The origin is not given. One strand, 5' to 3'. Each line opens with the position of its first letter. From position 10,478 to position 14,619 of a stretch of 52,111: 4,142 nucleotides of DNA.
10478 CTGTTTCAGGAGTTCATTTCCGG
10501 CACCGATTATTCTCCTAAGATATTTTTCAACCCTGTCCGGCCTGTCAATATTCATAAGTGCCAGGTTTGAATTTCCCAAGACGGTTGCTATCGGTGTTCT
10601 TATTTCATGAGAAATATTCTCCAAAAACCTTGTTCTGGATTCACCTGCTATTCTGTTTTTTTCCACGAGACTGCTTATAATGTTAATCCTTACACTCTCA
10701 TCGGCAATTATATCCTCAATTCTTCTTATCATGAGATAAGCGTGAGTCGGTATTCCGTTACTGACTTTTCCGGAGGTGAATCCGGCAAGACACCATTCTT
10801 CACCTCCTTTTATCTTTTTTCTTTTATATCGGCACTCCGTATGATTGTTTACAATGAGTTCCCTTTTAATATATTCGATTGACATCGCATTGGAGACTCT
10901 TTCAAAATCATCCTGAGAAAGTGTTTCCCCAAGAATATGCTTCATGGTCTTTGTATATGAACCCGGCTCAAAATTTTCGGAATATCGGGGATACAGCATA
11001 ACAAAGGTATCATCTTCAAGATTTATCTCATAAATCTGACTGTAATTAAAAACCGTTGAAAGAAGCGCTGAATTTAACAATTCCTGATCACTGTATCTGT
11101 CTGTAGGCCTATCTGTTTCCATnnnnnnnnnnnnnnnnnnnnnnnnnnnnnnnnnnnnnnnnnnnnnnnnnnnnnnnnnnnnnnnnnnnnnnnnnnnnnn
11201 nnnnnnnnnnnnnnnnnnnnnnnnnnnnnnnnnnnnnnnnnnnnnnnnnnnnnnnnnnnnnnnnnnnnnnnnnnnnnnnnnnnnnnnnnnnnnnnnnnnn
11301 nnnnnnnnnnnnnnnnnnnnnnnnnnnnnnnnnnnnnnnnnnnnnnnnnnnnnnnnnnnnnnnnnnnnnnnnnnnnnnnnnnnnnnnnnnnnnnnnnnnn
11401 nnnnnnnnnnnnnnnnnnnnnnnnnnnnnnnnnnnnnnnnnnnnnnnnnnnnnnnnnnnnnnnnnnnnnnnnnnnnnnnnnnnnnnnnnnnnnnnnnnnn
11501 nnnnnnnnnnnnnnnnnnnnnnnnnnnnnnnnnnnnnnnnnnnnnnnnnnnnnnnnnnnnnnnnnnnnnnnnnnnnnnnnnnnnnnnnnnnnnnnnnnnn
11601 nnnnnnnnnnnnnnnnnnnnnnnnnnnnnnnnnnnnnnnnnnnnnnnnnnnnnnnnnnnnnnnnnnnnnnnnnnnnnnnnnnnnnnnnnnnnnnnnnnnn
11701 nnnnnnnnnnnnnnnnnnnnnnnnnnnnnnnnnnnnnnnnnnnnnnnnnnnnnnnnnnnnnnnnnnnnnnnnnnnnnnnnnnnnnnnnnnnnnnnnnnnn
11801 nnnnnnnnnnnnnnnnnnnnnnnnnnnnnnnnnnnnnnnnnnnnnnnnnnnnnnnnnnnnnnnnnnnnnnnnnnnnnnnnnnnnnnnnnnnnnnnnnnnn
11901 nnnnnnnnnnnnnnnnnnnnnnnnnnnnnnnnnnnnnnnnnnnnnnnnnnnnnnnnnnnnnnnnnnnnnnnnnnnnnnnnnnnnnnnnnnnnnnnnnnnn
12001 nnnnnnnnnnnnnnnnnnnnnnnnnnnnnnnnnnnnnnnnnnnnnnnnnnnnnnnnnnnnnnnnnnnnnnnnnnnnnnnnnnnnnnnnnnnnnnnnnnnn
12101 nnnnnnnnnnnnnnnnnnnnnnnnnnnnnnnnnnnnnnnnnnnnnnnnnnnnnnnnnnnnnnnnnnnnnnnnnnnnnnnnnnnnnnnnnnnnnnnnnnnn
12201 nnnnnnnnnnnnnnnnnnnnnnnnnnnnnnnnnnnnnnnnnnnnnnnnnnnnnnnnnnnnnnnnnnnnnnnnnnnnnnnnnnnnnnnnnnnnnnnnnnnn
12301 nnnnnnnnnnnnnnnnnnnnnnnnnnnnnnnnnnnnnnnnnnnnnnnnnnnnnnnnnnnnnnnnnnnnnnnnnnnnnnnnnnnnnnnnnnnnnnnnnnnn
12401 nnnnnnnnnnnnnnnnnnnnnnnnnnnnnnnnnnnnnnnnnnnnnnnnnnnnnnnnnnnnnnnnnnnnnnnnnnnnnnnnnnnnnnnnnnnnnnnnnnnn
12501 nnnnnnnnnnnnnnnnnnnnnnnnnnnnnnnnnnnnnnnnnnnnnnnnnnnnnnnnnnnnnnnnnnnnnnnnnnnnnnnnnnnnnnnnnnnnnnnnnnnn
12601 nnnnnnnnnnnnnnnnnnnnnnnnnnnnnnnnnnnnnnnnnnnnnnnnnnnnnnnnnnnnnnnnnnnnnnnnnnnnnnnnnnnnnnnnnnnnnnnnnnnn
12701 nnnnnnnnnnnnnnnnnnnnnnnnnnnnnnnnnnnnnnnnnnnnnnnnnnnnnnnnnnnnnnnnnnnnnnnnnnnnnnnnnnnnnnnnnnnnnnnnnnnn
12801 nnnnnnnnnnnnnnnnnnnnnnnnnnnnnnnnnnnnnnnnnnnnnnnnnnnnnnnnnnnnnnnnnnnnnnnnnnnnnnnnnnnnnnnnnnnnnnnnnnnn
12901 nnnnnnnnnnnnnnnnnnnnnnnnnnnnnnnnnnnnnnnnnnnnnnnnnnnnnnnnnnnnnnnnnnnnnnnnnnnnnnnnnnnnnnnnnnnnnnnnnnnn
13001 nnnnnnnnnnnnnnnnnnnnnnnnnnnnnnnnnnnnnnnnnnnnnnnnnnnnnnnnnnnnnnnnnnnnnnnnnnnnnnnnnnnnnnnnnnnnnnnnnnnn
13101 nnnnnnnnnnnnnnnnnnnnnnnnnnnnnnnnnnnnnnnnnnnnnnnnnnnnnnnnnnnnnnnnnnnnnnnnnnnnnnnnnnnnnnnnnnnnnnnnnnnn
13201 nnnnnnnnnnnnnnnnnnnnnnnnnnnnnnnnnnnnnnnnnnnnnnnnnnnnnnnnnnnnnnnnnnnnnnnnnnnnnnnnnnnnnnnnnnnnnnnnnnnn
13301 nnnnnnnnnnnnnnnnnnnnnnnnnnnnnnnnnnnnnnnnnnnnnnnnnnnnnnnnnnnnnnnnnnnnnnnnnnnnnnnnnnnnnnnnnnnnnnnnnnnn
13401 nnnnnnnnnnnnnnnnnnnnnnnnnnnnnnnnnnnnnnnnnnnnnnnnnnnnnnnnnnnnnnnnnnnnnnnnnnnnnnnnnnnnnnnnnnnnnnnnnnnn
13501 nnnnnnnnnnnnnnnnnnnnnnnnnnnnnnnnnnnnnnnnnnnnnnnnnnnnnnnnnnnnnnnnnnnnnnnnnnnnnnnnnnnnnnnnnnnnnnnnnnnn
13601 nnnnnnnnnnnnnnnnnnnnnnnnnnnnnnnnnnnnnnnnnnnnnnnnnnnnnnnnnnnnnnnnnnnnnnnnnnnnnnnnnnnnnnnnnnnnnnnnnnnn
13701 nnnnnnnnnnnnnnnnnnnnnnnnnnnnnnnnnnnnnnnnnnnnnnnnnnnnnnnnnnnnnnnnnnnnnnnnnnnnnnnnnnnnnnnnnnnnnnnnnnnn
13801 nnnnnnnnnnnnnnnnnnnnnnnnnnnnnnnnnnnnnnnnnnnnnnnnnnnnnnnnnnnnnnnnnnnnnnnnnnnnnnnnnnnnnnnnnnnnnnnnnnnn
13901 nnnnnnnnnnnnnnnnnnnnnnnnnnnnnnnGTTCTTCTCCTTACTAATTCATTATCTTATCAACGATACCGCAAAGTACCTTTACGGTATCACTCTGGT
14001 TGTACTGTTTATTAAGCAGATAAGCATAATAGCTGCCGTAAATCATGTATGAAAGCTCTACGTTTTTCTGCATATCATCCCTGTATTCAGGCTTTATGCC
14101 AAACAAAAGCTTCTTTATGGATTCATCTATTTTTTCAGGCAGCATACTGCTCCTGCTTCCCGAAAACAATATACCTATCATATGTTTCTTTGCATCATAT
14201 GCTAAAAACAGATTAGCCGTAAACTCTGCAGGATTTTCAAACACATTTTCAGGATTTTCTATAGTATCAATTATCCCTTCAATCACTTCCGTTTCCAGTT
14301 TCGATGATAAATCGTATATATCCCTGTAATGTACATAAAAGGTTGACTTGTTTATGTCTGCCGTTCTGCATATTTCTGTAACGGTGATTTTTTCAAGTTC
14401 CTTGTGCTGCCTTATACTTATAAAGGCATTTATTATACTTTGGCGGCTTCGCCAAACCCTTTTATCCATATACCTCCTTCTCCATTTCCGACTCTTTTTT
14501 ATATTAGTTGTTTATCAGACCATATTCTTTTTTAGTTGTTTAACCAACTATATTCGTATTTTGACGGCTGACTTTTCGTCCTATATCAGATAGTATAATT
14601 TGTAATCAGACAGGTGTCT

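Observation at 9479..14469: TetR regulator, permuted GH3 beta-glucosidase and cytoplasmic hybrid histidine kinase as one tightly coupled operon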

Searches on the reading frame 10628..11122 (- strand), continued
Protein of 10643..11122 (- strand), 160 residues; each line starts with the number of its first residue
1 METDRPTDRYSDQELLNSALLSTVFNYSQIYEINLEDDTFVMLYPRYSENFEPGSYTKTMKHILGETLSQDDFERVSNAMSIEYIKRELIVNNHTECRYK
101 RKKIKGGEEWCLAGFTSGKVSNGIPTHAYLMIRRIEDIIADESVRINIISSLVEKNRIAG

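Call 67: search_protein_families(library=pfam, proteins=[L096:2872-3213:+, L094:1360-3354:+, L096:3-1010:+, L092:3-422:+], max_evalue=1)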
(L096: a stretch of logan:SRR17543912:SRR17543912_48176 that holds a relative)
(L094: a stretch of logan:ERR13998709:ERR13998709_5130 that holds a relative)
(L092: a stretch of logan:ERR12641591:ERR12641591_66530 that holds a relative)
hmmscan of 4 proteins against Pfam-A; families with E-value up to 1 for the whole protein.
L096:2872-3213:+ (113 aa): 4 families
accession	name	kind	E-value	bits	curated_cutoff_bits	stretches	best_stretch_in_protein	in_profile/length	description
PF01627.28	Hpt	-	8.6e-05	23.1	24.6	1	38-80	12-54/84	Hpt domain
PF14130.12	Cap4_nuclease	-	0.035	14.7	26.2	1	27-112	116-196/200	Cap4, dsDNA endonuclease domain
PF17060.10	MPS2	-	0.062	12.8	28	1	4-64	72-131/395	Monopolar spindle protein 2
PF01264.26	Chorismate_synt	-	0.13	11.3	27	1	49-108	210-271/327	Chorismate synthase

L094:1360-3354:+ (664 aa): 5 families
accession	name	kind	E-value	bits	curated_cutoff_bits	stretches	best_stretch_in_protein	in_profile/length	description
PF16369.11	GH43_C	-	2.2e-22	79.9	23.4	1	556-662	2-100/100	C-terminal lipocalin-like domain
PF04616.20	Glyco_hydro_43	-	7.2e-19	68.7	32.2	2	348-550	117-287/288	Glycosyl hydrolases family 43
PF18459.6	PCSK9_C1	-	0.032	14.9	31.3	1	317-360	39-82/83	Proprotein convertase subtilisin-like/kexin type 9 C-terminal domain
PF14851.11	FAM176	-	0.22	11.8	31.5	1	11-84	32-106/152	FAM176 family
PF20084.4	TrbK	-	0.27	11.8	23.9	1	4-53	3-52/102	Conjugative transfer region protein TrbK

L096:3-1010:+ (335 aa): 10 families
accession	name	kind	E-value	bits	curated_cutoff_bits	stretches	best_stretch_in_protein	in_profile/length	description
PF00404.24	Dockerin_1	-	5.2e-09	36.6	22.9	1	279-332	1-56/57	Dockerin type I domain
PF13927.12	Ig_3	-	8.4e-05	23.4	30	1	195-253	10-76/78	Immunoglobulin domain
PF13895.12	Ig_2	-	0.0021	18.7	27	1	198-259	11-69/79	Immunoglobulin domain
PF22019.2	GlgB_N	-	0.016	15.8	27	1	144-181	16-54/94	alpha-1,4-glucan branching enzyme GlgB, N-terminal domain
PF00801.26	PKD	-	0.033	14.6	23.5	1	198-259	11-69/80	PKD domain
PF01839.29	FG-GAP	-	0.088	13.2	22.1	0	312-322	8-18/37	FG-GAP repeat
PF06832.18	BiPBP_C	-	0.1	13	26.8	1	196-259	23-84/90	Penicillin-Binding Protein C-terminus Family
PF16820.11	PKD_3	-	0.16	12.3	26.3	1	209-229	27-47/68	PKD-like domain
PF07679.22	I-set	-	0.21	12.1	23.7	1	194-256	8-78/90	Immunoglobulin I-set domain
PF13202.12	EF-hand_5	-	0.39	10.7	25.9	1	281-294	9-22/25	EF hand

L092:3-422:+ (139 aa): 3 families
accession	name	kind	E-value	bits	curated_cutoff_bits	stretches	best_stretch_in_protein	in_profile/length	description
PF12646.12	DUF3783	-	1.3e-14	54.3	27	1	84-134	2-52/56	Domain of unknown function (DUF3783)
PF09071.16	Alpha-amyl_C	-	0.062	13.6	27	1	17-60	16-58/67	Alpha-amylase, C terminal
PF18843.6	LPD28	-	0.16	12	27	1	41-60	19-38/97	Large polyvalent protein associated domain 28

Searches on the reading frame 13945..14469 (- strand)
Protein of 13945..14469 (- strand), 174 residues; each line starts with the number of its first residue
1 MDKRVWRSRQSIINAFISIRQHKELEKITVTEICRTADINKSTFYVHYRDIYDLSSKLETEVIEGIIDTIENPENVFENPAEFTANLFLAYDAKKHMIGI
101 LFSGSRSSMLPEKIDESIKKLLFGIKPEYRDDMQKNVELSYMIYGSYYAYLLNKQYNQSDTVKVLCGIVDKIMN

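Call 3: search_protein_families(library=pfam, proteins=[window:13945-14469:-], max_evalue=0.1)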
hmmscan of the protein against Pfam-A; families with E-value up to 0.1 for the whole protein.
window:13945-14469:- (174 aa): 4 families
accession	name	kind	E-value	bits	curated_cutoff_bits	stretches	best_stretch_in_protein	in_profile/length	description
PF00440.29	TetR_N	-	0.0076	16.4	24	1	25-54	14-43/47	Bacterial regulatory proteins, tetR family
PF12544.13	LAM_C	-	0.019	15.5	26.7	1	63-116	47-103/127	Lysine-2,3-aminomutase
PF24718.1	HTH_73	-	0.073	13.4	27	0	19-42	30-53/71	HTH-like domain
PF19776.5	DUF6262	-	0.099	13.3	29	0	8-47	13-53/110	Family of unknown function (DUF6262)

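Call 4: search_protein_families(library=ncbifam, proteins=[window:13945-14469:-], max_evalue=0.1)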
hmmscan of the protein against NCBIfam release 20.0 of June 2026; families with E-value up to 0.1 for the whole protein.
window:13945-14469:- (174 aa): 8 families
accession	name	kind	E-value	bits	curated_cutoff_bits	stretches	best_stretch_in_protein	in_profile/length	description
TIGR02366.1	DHAK_reg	equivalog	2.8e-07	30.7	129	1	9-70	5-67/176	dihydroxyacetone kinase transcriptional activator DhaS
NF008402.0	PRK11202.1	equivalog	2.3e-05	24.2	151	1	7-57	11-62/211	HTH-type transcriptional repressor FabR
NF007949.0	PRK10668.1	equivalog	0.019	14.5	271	1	7-71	11-74/216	multidrug efflux transporter transcriptional repressor AcrR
NF007015.0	PRK09480.1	equivalog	0.02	14.5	120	1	8-72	11-67/197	nucleoid occlusion factor SlmA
NF007430.0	PRK09975.1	equivalog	0.021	14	274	1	6-54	10-58/220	acrEF/envCD operon transcriptional regulator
NF041196.1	ScbR_bind_reg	equivalog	0.022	14.9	150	1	3-72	2-71/191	ScbR family autoregulator-binding transcription factor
NF053878.1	FATransRegFadRBac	equivalog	0.063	13.1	200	0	10-73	6-69/190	fatty acid metabolism transcriptional regulator FadR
NF033516.0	transpos_IS3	equivalog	0.074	12.3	160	1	24-67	97-140/369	IS3 family transposase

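Call 50: search_solved_structures(query=A4, max_evalue=1)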
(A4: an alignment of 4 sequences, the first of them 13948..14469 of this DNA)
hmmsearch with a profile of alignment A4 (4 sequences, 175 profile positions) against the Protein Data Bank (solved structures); distinct sequences matched with E-value up to 1: 72 (the best 60 are shown).
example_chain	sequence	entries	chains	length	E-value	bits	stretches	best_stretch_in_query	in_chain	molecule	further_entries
4mk6_A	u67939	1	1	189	1.1e-07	34.9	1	9-70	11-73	Probable Dihydroxyacetone Kinase Regulator DHSK_reg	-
3kkc_A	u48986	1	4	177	1.6e-07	34.4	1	2-67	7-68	TetR family Transcriptional regulator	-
2f07_A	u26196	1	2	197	9.2e-05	25.4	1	9-104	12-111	YvdT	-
4jkz_A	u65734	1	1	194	0.00027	23.9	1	3-105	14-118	Transcriptional regulator, TetR family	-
4jl3_A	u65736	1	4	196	0.00029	23.8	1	3-105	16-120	Transcriptional regulator, TetR family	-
3o60_A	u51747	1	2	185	0.001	22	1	2-54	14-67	Lin0861 protein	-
5gpa_A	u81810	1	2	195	0.0012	21.7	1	4-121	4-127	Transcriptional regulator (TetR/AcrR family)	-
2iu5_A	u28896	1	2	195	0.0014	21.6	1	9-68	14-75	HTH-TYPE DHAKLM OPERON TRANSCRIPTIONAL ACTIVATOR DHAS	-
3vuq_A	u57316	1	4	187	0.0022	20.9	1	8-63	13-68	Transcriptional regulator (TetR/AcrR family)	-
5gp9_A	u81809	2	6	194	0.0032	20.4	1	10-120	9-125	Transcriptional regulator (TetR/AcrR family)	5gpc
2qop_A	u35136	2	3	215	0.0039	20.1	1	5-70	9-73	HTH-type transcriptional regulator acrR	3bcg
1vi0_A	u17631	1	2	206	0.0049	19.8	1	9-73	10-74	transcriptional regulator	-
3whb_A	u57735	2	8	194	0.006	19.5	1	9-93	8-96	Fatty acid metabolism regulator protein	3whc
3lwj_A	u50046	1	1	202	0.0081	19.1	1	3-104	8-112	Putative TetR-family transcriptional regulator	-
7w2o_C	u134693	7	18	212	0.0088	19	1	6-116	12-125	Probable transcriptional regulator | TetR family transcriptional regulator | Putative transcriptional regulator, TetR family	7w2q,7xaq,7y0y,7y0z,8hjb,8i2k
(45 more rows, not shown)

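Call 77: predict_structure(protein=window:13948-14469:-)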
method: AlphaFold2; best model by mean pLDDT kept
length: 174 residues; sequences in the alignment: 1
mean_pLDDT: 47.8   pTM: 0.39
mean pLDDT of the five models: 47.8, 42.2, 42.0, 40.4, 34.0
residues with pLDDT >= 90: 0; 70-90: 18; 50-70: 45; < 50: 111
segments of 3 or more residues with pLDDT < 50: 61-63, 65-72, 76-174
pLDDT, mean of each block of 10 residues (from residue 1): 64 63 62 80 69 53 47 49 43 42 31 32 32 33 39 37 42 35
secondary structure, 60 per line:
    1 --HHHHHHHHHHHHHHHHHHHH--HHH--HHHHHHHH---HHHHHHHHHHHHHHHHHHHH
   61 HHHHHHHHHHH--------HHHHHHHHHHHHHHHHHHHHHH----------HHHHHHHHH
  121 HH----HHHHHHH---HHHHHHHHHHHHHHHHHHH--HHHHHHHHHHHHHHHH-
elements in order: H3-22 H30-37 H41-71 H80-101 H112-122 H127-133 H137-155 H158-173
